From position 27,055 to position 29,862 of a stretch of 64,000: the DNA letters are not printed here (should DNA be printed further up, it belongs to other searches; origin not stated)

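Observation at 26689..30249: Orphan TrwB/VirD4-like coupling ATPase with a 400-aa non-canonical N-terminal extension, in a three-gene leaderless operon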

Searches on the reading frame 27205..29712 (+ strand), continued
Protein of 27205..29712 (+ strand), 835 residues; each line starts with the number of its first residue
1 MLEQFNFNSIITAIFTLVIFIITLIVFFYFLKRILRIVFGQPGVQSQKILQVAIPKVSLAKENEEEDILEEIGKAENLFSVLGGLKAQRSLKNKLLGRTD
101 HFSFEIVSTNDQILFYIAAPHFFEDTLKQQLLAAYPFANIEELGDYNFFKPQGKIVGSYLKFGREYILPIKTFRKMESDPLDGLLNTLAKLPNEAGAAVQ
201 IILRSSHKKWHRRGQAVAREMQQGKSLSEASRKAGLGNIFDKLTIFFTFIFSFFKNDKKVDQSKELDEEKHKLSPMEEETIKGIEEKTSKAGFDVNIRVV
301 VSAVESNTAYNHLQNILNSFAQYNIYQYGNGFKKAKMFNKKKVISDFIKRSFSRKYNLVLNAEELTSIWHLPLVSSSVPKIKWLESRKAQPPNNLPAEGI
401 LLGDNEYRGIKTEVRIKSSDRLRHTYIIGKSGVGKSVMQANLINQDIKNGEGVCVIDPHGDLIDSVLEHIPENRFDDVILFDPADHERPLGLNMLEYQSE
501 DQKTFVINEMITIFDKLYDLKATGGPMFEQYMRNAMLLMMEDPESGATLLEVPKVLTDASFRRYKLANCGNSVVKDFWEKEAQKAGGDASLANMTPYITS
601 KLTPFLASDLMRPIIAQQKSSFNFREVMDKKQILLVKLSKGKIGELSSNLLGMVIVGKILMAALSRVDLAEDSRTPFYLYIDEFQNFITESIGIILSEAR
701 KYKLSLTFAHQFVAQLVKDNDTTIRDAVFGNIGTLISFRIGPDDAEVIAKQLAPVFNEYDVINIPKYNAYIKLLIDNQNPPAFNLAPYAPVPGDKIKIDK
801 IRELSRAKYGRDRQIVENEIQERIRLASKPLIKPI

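Call 53: find_homologous_proteins(query=L071:84-2090:+, max_evalue=1e-10)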
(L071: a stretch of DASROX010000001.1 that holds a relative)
Query L071:84-2090:+ (668 aa): 7916 proteins with E <= 1e-10 among 8000 candidates; the best 120 are listed.
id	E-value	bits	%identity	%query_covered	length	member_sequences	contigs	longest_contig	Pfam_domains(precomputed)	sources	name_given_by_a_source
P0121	0.0e+0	1481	100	100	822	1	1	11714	PF26449.1,PF10412.16,PF01935.24,PF02534.21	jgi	-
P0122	0.0e+0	1417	94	100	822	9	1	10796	PF26449.1,PF10412.16,PF01935.24,PF02534.21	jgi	jgi:hypothetical protein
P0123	0.0e+0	1397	93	100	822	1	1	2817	PF26449.1,PF10412.16,PF02534.21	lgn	-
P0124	0.0e+0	1369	90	100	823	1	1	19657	PF26449.1,PF10412.16,PF02534.21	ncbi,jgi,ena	ncbi:MAG: type IV secretory system conjugative DNA transfer family protein [Patescibacteria group ba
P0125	0.0e+0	1246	84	100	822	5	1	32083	PF26449.1,PF10412.16,PF01935.24,PF02534.21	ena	-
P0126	0.0e+0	1240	83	99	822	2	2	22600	PF26449.1,PF10412.16,PF01935.24,PF02534.21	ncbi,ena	-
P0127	0.0e+0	1234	82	100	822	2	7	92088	PF26449.1,PF10412.16,PF02534.21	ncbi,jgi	jgi:hypothetical protein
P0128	0.0e+0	1231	82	99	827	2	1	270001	PF26449.1,PF10412.16,PF01935.24,PF02534.21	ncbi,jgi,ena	ncbi:MAG: type IV secretory system conjugative DNA transfer family protein [Patescibacteria group ba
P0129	0.0e+0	1229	82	100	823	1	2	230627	PF26449.1,PF10412.16,PF02534.21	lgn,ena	-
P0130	0.0e+0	1226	82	99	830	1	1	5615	PF26449.1,PF10412.16,PF01935.24,PF02534.21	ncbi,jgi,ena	ncbi:MAG: type IV secretory system conjugative DNA transfer family protein [Patescibacteria group ba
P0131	0.0e+0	1224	82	99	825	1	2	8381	PF26449.1,PF10412.16,PF02534.21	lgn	-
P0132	0.0e+0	1221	82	100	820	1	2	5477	PF26449.1,PF10412.16,PF01935.24,PF02534.21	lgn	-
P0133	0.0e+0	1219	81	100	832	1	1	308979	PF26449.1,PF10412.16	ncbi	-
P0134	0.0e+0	1219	81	100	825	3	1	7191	PF26449.1,PF10412.16,PF02534.21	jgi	-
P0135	0.0e+0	1219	81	100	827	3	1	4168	PF26449.1,PF10412.16,PF02534.21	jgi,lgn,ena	-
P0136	0.0e+0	1217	81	99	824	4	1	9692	PF26449.1,PF10412.16,PF01935.24,PF02534.21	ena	-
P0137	0.0e+0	1216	81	100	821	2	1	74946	PF26449.1,PF10412.16,PF01935.24,PF12696.14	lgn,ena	-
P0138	0.0e+0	1215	80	100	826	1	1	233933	PF26449.1,PF10412.16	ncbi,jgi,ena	ncbi:MAG: TraM recognition domain-containing protein [Patescibacteria group bacterium]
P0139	0.0e+0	1212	80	100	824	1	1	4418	PF26449.1,PF10412.16,PF01935.24,PF02534.21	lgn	-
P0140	0.0e+0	1212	81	100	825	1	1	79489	PF26449.1,PF10412.16,PF01935.24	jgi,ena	-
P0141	0.0e+0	1209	82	99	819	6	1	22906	PF26449.1,PF10412.16,PF02534.21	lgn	-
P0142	0.0e+0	1209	81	100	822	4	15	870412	PF26449.1,PF10412.16,PF01935.24,PF02534.21,PF12696.14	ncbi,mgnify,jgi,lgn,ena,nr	ncbi:MAG: type IV secretory system conjugative DNA transfer family protein [Patescibacteria group ba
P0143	0.0e+0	1208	81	100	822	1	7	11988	PF26449.1,PF10412.16,PF01935.24,PF02534.21,PF12696.14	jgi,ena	-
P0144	0.0e+0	1205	80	99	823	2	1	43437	PF26449.1,PF10412.16,PF01935.24,PF02534.21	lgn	-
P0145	0.0e+0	1205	81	99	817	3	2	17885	PF26449.1,PF10412.16,PF01935.24,PF02534.21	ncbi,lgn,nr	ncbi:DUF87 domain-containing protein [Candidatus Falkowbacteria bacterium]|nr:DUF87 domain-containin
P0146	0.0e+0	1205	80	100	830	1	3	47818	PF26449.1,PF10412.16,PF01935.24,PF02534.21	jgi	-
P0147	0.0e+0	1205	80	99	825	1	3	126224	PF26449.1,PF10412.16,PF01935.24,PF02534.21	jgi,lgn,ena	-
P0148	0.0e+0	1205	80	100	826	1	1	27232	PF26449.1,PF10412.16,PF02534.21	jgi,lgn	jgi:hypothetical protein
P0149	0.0e+0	1205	80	99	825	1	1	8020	PF26449.1,PF10412.16,PF02534.21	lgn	-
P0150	0.0e+0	1205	81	100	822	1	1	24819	PF26449.1,PF10412.16,PF02534.21,PF12696.14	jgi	jgi:hypothetical protein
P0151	0.0e+0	1204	80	99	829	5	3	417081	PF26449.1,PF10412.16,PF01935.24,PF02534.21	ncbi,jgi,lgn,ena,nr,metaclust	ncbi:TPA: hypothetical protein DCZ15_00950 [Candidatus Falkowbacteria bacterium]|nr:MAG: hypothetica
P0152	0.0e+0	1204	80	100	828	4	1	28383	PF26449.1,PF10412.16,PF02534.21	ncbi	-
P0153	0.0e+0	1204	80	99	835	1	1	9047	PF26449.1,PF10412.16,PF02534.21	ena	-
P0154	0.0e+0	1203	81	99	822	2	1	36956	PF26449.1,PF10412.16,PF01935.24,PF02534.21,PF12696.14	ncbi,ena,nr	ncbi:MAG TPA: DUF87 domain-containing protein [Patescibacteria group bacterium]|nr:DUF87 domain-cont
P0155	0.0e+0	1203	80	100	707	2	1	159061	PF26449.1,PF10412.16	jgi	-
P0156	0.0e+0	1202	80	100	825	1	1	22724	PF26449.1,PF10412.16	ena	-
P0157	0.0e+0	1201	80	99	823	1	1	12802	PF26449.1,PF10412.16,PF02534.21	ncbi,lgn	-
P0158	0.0e+0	1201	79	100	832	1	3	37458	PF26449.1,PF10412.16,PF02534.21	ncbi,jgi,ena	ncbi:MAG: TraM recognition domain-containing protein [Patescibacteria group bacterium]|jgi:type IV s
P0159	0.0e+0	1201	80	99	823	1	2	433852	PF26449.1,PF10412.16,PF02534.21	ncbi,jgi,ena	ncbi:MAG: DUF87 domain-containing protein [Patescibacteria group bacterium]|jgi:hypothetical protein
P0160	0.0e+0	1201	80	99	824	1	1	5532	PF26449.1,PF10412.16,PF01935.24,PF02534.21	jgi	jgi:hypothetical protein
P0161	0.0e+0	1201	82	100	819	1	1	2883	PF26449.1,PF10412.16,PF01935.24,PF02534.21,PF12696.14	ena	-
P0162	0.0e+0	1201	79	100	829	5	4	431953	PF26449.1,PF10412.16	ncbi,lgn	ncbi:MAG: TraM recognition domain-containing protein [Candidatus Falkowbacteria bacterium]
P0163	0.0e+0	1200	80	100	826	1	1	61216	PF26449.1,PF10412.16,PF01935.24,PF02534.21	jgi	jgi:hypothetical protein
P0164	0.0e+0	1200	80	99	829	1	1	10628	PF26449.1,PF10412.16,PF01935.24,PF02534.21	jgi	-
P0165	0.0e+0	1200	79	99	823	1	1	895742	PF26449.1,PF10412.16,PF01935.24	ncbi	-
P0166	0.0e+0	1199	79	100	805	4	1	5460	PF26449.1,PF10412.16,PF02534.21,PF12696.14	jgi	-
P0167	0.0e+0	1199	89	90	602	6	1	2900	PF26449.1,PF10412.16,PF01935.24,PF02534.21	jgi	jgi:hypothetical protein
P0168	0.0e+0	1198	80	100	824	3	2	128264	PF26449.1,PF10412.16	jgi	-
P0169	0.0e+0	1197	79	99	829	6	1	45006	PF26449.1,PF10412.16,PF01935.24,PF02534.21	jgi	jgi:hypothetical protein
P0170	0.0e+0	1197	79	100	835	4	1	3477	PF26449.1,PF10412.16,PF02534.21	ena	-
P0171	0.0e+0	1197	80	99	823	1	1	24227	PF26449.1,PF10412.16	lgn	-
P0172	0.0e+0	1197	79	100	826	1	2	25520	PF26449.1,PF10412.16,PF02534.21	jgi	-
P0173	0.0e+0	1197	80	100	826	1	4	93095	PF26449.1,PF10412.16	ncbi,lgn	-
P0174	0.0e+0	1196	78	100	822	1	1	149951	PF26449.1,PF10412.16,PF02534.21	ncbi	-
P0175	0.0e+0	1195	79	99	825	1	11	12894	PF26449.1,PF10412.16,PF01935.24,PF02534.21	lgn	-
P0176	0.0e+0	1193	80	100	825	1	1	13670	PF26449.1,PF10412.16,PF02534.21,PF12696.14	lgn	-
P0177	0.0e+0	1193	80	99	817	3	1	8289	PF26449.1,PF10412.16,PF02534.21,PF12696.14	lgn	-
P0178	0.0e+0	1193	79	99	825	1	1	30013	PF26449.1,PF10412.16,PF01935.24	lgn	-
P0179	0.0e+0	1192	79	100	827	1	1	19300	PF26449.1,PF10412.16,PF01935.24,PF12696.14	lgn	-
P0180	0.0e+0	1190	79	100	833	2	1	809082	PF26449.1,PF10412.16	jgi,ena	-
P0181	0.0e+0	1189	79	100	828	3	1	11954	PF26449.1,PF10412.16,PF01935.24,PF02534.21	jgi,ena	-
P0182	0.0e+0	1189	79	100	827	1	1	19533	PF26449.1,PF10412.16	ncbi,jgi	jgi:hypothetical protein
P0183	0.0e+0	1188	79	100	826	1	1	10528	PF26449.1,PF10412.16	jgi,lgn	-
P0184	0.0e+0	1187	79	99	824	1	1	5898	PF26449.1,PF10412.16,PF01935.24,PF02534.21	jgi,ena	-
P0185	0.0e+0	1186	78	100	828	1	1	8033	PF26449.1,PF10412.16,PF02534.21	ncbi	-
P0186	0.0e+0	1185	79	100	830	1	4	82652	PF26449.1,PF10412.16,PF01935.24,PF02534.21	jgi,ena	-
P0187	0.0e+0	1185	80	100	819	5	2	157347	PF26449.1,PF10412.16,PF01935.24,PF02534.21,PF12696.14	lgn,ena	-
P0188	0.0e+0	1185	79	99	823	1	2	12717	PF26449.1,PF10412.16,PF01935.24,PF02534.21,PF12696.14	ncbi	-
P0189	0.0e+0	1183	78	100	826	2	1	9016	PF26449.1,PF10412.16,PF02534.21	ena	-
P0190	0.0e+0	1183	79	100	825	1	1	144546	PF26449.1,PF10412.16,PF02534.21,PF12696.14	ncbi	-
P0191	0.0e+0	1183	78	99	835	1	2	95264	PF26449.1,PF10412.16,PF01935.24,PF02534.21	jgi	-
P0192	0.0e+0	1182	78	100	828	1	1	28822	PF26449.1,PF10412.16,PF01935.24,PF02534.21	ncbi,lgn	ncbi:MAG: type IV secretory system conjugative DNA transfer family protein [Patescibacteria group ba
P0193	0.0e+0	1181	79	99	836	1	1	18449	PF26449.1,PF10412.16,PF02534.21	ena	-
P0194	0.0e+0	1181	79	99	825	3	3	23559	PF26449.1,PF10412.16,PF01935.24,PF02534.21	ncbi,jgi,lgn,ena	-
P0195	0.0e+0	1181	78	100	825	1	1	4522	PF26449.1,PF10412.16,PF01935.24,PF02534.21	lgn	-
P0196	0.0e+0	1180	78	100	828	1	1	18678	PF26449.1,PF10412.16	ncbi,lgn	-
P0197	0.0e+0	1180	79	99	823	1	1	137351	PF26449.1,PF10412.16,PF01935.24,PF02534.21,PF12696.14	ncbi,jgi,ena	ncbi:MAG: TraM recognition domain-containing protein [Patescibacteria group bacterium]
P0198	0.0e+0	1180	79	99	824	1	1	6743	PF26449.1,PF10412.16,PF01935.24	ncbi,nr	ncbi:MAG: type IV secretion system DNA-binding domain-containing protein [bacterium]|nr:type IV secr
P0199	0.0e+0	1180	79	99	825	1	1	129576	PF26449.1,PF10412.16,PF01935.24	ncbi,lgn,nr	ncbi:MAG: type IV secretion system DNA-binding domain-containing protein [Candidatus Falkowbacteria 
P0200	0.0e+0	1180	78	100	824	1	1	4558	PF26449.1,PF10412.16,PF02534.21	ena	-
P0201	0.0e+0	1178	77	99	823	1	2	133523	PF26449.1,PF10412.16,PF01935.24,PF02534.21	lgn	-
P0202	0.0e+0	1178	78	100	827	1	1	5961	PF26449.1,PF10412.16,PF01935.24,PF12696.14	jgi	-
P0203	0.0e+0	1177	77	100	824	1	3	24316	PF26449.1,PF10412.16,PF02534.21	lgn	-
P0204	0.0e+0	1175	77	99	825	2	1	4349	PF26449.1,PF10412.16,PF01935.24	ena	-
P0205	0.0e+0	1175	79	100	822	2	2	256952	PF26449.1,PF10412.16,PF01935.24,PF02534.21,PF12696.14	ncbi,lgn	-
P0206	0.0e+0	1175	79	99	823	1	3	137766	PF26449.1,PF10412.16,PF01935.24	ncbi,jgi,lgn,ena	-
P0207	0.0e+0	1173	77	99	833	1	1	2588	PF26449.1,PF10412.16,PF01935.24,PF02534.21,PF12696.14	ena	-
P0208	0.0e+0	1172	77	100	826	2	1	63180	PF26449.1,PF10412.16,PF02534.21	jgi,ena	-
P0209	0.0e+0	1172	77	100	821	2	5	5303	PF26449.1,PF10412.16,PF02534.21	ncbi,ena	-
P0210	0.0e+0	1171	77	100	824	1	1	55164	PF26449.1,PF10412.16,PF02534.21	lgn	-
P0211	0.0e+0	1170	76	100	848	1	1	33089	PF26449.1,PF10412.16,PF02534.21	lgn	-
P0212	0.0e+0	1169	77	100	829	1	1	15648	PF26449.1,PF10412.16,PF02534.21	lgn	-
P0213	0.0e+0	1169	77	100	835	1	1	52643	PF26449.1,PF10412.16,PF01935.24,PF02534.21,PF12696.14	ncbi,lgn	-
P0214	0.0e+0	1167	78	99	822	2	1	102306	PF26449.1,PF10412.16,PF01935.24,PF02534.21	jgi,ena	-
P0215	0.0e+0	1167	78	100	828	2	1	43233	PF26449.1,PF10412.16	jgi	jgi:hypothetical protein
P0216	0.0e+0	1166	77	99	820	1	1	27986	PF26449.1,PF10412.16,PF02534.21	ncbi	-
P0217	0.0e+0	1165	78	100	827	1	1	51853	PF26449.1,PF10412.16,PF01935.24,PF02534.21,PF12696.14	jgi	-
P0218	0.0e+0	1165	76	100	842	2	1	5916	PF26449.1,PF10412.16,PF02534.21,PF12696.14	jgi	-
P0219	0.0e+0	1165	77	100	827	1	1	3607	PF26449.1,PF10412.16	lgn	-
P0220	0.0e+0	1164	77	99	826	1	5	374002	PF26449.1,PF10412.16,PF01935.24,PF02534.21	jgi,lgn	-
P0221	0.0e+0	1164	77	100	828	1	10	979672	PF26449.1,PF10412.16,PF02534.21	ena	-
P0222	0.0e+0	1163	77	100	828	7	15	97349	PF26449.1,PF10412.16,PF02534.21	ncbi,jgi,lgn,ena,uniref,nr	ncbi:TraM recognition domain-containing protein [Candidatus Falkowbacteria bacterium]|uniref:DUF8128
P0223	0.0e+0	1163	76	100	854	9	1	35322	PF26449.1,PF10412.16,PF01935.24,PF02534.21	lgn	-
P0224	0.0e+0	1163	77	100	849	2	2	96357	PF26449.1,PF10412.16,PF01935.24,PF02534.21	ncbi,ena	-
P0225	0.0e+0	1162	77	100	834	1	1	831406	PF26449.1,PF10412.16,PF01935.24,PF02534.21,PF12696.14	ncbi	-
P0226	0.0e+0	1158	77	100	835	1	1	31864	PF26449.1,PF10412.16,PF02534.21,PF12696.14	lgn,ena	-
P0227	0.0e+0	1156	77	100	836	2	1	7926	PF26449.1,PF10412.16,PF12696.14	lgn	-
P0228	0.0e+0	1156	76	100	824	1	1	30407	PF26449.1,PF10412.16,PF02534.21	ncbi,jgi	-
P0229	0.0e+0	1156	75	100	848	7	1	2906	PF26449.1,PF10412.16,PF01935.24,PF02534.21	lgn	-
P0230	0.0e+0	1156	77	100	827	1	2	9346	PF26449.1,PF10412.16,PF02534.21,PF12696.14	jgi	-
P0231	0.0e+0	1155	80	97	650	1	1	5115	PF26449.1,PF10412.16,PF01935.24,PF02534.21,PF12696.14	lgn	-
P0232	0.0e+0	1155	77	100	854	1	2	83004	PF26449.1,PF10412.16,PF01935.24,PF02534.21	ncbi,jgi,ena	-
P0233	0.0e+0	1154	76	99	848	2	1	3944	PF26449.1,PF10412.16,PF01935.24,PF02534.21,PF12696.14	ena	-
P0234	0.0e+0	1153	77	100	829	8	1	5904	PF26449.1,PF10412.16,PF02534.21,PF12696.14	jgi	-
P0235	0.0e+0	1153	77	99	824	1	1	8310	PF26449.1,PF10412.16,PF02534.21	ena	-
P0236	0.0e+0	1150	76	100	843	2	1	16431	PF26449.1,PF10412.16,PF02534.21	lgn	-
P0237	0.0e+0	1149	75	100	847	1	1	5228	PF26449.1,PF10412.16,PF01935.24,PF02534.21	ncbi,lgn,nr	ncbi:type IV secretion system DNA-binding domain-containing protein [Patescibacteria group bacterium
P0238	0.0e+0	1149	76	100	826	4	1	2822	PF26449.1,PF10412.16,PF01935.24,PF02534.21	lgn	-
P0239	0.0e+0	1149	76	100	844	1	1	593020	PF26449.1,PF10412.16,PF01935.24,PF02534.21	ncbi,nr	ncbi:MAG: type IV secretion system DNA-binding domain-containing protein [Patescibacteria group bact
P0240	0.0e+0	1148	76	100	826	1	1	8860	PF26449.1,PF10412.16,PF02534.21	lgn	-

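Call 69: search_dna_similar(query=window:27205-29712:+, collection=plasmids, mode=protein, max_evalue=0.001, max_rows=25)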
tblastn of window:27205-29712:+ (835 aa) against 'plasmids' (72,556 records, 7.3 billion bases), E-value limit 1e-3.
Records with a match: 580; places in all: 593; records where one place covers at least 80% of the query: 7.
Best place of each record, by identity: <60% 580.
By first word of the organism name: Bacillus 313; Streptomyces 88; Clostridium 28; Natrinema 12; Sulfolobus 11; Haladaptatus 10; Vibrio 8; Lactobacillus 7; Halomontanus 6; Priestia 5; and 54 more.
By predicted mobility (MOB-suite, as given by PLSDB): non-mobilizable 414; conjugative 108; mobilizable 58.
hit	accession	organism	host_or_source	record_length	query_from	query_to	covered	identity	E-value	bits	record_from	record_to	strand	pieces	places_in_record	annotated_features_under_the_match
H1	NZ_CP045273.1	Priestia megaterium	pure culture,Paper surface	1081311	100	826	83%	29.8%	2e-34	288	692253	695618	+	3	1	none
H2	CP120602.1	Bacillus subtilis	cell culture,cornstarch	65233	103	823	86%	23.7%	1e-26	125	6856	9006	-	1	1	DUF87 domain-containing protein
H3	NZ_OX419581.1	Bacillus subtilis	garden soil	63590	103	815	85%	23.5%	1e-26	125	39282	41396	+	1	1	DUF87 domain-containing protein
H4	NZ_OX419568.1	Bacillus subtilis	garden soil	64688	103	815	85%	23.5%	1e-26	125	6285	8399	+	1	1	DUF87 domain-containing protein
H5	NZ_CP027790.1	Bacillus licheniformis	Cell culture,Manure compost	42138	108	799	83%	22.4%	3e-11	76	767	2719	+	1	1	ABC transporter ATP-binding protein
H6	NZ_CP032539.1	Bacillus licheniformis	Cell culture,Maotai Daqu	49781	108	799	83%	22.4%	3e-11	76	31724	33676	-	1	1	ABC transporter ATP-binding protein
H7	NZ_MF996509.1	Bacillus glycinifermentans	-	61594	108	799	83%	22.4%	3e-11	76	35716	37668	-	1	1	ABC transporter ATP-binding protein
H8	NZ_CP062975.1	Pontibacillus sp. ALD_SL1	mangrove mud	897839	170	685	62%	29.1%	3e-12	213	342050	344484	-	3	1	hypothetical protein (x2)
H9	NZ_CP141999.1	Bacillus subtilis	single cell,fermented soybean food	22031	115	772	79%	22.4%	4e-13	82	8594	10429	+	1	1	hypothetical protein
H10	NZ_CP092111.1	Bacillus velezensis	Homo sapiens,whole organism,feces from ...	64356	115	772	79%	22.4%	4e-13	82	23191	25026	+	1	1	hypothetical protein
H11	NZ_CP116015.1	Bacillus velezensis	cell culture,Ganjang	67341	115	772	79%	22.4%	4e-13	82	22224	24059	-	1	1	hypothetical protein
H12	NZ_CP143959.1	Bacillus amyloliquefaciens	-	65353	115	772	79%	22.4%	5e-13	81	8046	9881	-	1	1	hypothetical protein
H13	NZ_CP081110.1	Sulfitobacter mediterraneus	-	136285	416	784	44%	38.5%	6e-67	251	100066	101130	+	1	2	type IV secretion system DNA-binding domain-containing protein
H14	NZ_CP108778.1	Embleya sp. NBC_00896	-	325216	357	810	54%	31.3%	6e-57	220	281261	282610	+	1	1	type IV secretory system conjugative DNA transfer family protein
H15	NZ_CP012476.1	Shouchella clausii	-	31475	346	829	58%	26.8%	3e-28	130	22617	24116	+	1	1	DUF87 domain-containing protein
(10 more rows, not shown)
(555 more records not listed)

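Call 70: get_annotated_region(hit=H2, flank=9000)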
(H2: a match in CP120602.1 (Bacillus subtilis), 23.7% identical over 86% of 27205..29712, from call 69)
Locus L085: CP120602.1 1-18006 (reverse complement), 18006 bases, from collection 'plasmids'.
description: Bacillus subtilis strain DSM 5611 plasmid unnamed, complete sequence
organism: Bacillus subtilis (NCBI taxid 1423)
taxonomy: Bacteria; Bacillota; Bacilli; Bacillales; Bacillaceae; Bacillus; Bacillus subtilis
host: -; source: cell culture,cornstarch; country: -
typing (MOB-suite, as given by PLSDB): non-mobilizable
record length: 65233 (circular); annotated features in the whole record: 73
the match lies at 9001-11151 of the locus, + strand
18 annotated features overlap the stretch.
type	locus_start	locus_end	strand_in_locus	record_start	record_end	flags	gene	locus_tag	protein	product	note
CDS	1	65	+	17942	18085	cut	-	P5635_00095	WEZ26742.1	hypothetical protein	-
CDS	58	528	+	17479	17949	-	-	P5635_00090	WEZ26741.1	hypothetical protein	-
CDS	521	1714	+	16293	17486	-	-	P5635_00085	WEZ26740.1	peptidoglycan DD-metalloendopeptidase family protein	-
CDS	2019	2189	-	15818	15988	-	-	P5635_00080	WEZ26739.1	hypothetical protein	-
CDS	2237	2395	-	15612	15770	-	-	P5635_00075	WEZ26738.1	hypothetical protein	-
CDS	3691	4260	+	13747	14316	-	-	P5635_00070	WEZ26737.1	hypothetical protein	-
CDS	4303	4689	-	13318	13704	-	-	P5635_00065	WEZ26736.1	hypothetical protein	-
CDS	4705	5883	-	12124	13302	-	-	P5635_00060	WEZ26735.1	hypothetical protein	-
CDS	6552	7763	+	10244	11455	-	-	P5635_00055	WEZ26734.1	hypothetical protein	-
CDS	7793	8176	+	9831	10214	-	-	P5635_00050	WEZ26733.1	hypothetical protein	-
CDS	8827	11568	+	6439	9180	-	-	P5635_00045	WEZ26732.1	DUF87 domain-containing protein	-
CDS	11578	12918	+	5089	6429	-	-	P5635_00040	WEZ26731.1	hypothetical protein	-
CDS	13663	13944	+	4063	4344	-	-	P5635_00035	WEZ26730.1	hypothetical protein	-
CDS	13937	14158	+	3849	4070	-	-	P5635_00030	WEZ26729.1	hypothetical protein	-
CDS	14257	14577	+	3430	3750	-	-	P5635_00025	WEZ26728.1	hypothetical protein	-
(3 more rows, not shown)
